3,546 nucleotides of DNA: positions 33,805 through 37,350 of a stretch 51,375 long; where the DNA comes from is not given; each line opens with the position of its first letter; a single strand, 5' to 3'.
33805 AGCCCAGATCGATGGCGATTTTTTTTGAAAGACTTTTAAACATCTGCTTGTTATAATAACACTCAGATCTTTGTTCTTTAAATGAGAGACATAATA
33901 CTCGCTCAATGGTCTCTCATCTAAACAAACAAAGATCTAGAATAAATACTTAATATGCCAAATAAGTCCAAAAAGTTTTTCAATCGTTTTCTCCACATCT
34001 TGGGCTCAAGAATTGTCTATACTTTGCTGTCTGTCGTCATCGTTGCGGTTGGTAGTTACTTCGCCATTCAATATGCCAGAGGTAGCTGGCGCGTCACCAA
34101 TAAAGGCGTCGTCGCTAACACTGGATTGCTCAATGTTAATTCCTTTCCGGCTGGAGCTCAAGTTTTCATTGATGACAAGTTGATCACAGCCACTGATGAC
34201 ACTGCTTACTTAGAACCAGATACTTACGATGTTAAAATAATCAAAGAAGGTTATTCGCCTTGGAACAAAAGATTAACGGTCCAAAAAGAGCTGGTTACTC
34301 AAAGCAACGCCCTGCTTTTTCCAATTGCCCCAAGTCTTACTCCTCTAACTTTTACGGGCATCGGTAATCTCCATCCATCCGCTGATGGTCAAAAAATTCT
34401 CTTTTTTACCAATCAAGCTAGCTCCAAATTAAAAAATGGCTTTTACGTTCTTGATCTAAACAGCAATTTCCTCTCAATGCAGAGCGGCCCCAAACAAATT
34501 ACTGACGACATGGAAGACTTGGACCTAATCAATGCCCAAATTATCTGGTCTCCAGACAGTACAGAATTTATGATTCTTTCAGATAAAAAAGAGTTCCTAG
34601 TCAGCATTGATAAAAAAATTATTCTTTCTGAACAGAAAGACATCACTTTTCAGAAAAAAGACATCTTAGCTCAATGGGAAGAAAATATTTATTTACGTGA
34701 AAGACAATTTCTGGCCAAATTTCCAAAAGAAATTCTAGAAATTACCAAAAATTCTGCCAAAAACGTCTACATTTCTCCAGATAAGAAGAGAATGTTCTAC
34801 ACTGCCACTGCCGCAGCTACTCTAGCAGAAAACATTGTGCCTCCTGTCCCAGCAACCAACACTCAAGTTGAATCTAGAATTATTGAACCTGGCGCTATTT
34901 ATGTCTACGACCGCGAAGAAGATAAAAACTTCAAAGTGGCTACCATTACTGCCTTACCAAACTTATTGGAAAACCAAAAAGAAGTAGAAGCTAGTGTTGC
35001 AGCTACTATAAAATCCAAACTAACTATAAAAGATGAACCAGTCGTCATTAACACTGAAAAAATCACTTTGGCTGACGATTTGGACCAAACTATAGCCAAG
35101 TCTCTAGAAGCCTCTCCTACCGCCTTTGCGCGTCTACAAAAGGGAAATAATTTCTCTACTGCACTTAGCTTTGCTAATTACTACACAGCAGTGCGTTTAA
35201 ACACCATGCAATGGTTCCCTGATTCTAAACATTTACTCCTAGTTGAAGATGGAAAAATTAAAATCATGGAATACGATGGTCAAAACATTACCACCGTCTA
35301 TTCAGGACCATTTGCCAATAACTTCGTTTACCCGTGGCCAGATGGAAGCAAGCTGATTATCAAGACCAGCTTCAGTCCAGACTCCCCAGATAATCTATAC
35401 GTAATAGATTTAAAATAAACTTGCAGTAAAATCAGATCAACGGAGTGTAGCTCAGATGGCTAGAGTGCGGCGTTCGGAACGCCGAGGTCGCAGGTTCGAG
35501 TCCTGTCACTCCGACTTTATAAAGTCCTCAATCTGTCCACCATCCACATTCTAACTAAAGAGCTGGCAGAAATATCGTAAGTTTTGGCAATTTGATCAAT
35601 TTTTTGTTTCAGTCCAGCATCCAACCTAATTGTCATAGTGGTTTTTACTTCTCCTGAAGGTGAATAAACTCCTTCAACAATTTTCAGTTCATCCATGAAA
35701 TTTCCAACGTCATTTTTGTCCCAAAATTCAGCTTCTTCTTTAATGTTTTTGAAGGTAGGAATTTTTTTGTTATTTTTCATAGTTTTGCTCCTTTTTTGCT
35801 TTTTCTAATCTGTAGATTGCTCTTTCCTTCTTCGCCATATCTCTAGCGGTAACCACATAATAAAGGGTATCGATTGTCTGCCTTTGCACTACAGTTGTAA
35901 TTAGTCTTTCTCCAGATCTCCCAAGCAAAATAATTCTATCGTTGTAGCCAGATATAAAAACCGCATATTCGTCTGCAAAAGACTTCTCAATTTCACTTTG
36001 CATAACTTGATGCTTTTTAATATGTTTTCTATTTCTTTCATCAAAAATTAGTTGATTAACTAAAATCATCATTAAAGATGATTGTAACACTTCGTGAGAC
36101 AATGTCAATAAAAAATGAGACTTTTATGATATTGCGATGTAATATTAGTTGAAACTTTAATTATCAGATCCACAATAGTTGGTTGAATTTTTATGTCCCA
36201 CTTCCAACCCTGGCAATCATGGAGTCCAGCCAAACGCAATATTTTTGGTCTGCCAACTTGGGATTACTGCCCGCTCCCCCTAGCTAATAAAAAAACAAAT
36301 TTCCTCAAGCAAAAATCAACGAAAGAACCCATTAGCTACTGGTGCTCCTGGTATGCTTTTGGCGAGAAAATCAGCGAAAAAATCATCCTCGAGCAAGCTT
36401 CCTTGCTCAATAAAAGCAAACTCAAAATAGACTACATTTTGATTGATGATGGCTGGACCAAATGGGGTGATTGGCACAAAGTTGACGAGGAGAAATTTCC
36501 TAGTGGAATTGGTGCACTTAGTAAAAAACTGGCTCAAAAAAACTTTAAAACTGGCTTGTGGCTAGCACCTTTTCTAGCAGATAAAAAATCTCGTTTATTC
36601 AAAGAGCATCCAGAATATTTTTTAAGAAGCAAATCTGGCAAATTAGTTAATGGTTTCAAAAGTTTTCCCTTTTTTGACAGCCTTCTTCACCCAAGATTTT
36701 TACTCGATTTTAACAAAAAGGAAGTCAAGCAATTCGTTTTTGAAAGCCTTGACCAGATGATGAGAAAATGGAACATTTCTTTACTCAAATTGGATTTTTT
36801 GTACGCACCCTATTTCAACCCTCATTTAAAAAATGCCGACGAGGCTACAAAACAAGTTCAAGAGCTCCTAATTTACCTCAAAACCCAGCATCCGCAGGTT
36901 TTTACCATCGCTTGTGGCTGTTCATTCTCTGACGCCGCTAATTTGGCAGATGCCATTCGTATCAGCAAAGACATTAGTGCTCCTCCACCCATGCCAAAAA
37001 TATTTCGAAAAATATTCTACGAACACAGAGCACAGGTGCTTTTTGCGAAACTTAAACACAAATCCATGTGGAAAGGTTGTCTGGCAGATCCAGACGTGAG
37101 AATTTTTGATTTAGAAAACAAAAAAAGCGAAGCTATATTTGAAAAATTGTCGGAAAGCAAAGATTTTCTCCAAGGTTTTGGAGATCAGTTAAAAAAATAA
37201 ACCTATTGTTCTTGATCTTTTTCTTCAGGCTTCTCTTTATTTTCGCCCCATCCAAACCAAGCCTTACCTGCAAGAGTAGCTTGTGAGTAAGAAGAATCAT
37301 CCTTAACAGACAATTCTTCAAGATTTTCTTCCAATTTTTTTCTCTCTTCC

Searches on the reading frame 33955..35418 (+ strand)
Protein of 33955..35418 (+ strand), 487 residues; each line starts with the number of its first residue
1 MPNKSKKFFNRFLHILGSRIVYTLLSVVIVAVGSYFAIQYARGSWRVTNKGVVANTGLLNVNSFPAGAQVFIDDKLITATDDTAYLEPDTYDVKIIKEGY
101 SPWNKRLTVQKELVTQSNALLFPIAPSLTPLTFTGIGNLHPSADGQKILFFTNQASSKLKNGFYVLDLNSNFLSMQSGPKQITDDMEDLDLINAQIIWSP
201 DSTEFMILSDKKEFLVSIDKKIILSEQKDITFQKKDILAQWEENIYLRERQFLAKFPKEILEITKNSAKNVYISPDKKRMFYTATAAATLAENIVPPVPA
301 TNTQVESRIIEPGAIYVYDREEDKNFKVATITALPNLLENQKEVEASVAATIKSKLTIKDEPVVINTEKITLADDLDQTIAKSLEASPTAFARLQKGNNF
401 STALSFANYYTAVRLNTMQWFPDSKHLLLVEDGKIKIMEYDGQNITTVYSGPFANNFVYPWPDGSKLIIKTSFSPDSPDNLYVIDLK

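Call 65: search_protein_families(library=pfam, proteins=[window:33955-35418:+], max_evalue=0.0001)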
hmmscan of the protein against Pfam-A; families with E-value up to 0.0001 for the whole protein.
window:33955-35418:+ (487 aa): 1 family
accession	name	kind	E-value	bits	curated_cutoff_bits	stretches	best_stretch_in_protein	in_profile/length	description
PF08308.17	PEGA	-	6.4e-10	39.2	20.8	1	57-117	2-63/71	PEGA domain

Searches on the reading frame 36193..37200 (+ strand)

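Call 65: search_protein_families(library=pfam, proteins=[window:36193-37200:+], max_evalue=0.0001)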
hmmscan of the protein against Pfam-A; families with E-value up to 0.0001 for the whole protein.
window:36193-37200:+ (335 aa): 2 families
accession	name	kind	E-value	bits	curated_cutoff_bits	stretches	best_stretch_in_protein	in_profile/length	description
PF02065.24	Melibiase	-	8.4e-16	58.3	27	1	53-241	48-238/347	Melibiase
PF01055.32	Glyco_hydro_31_2nd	-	2e-08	34.4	23.5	1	49-209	11-163/328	Glycosyl hydrolases family 31 TIM-barrel domain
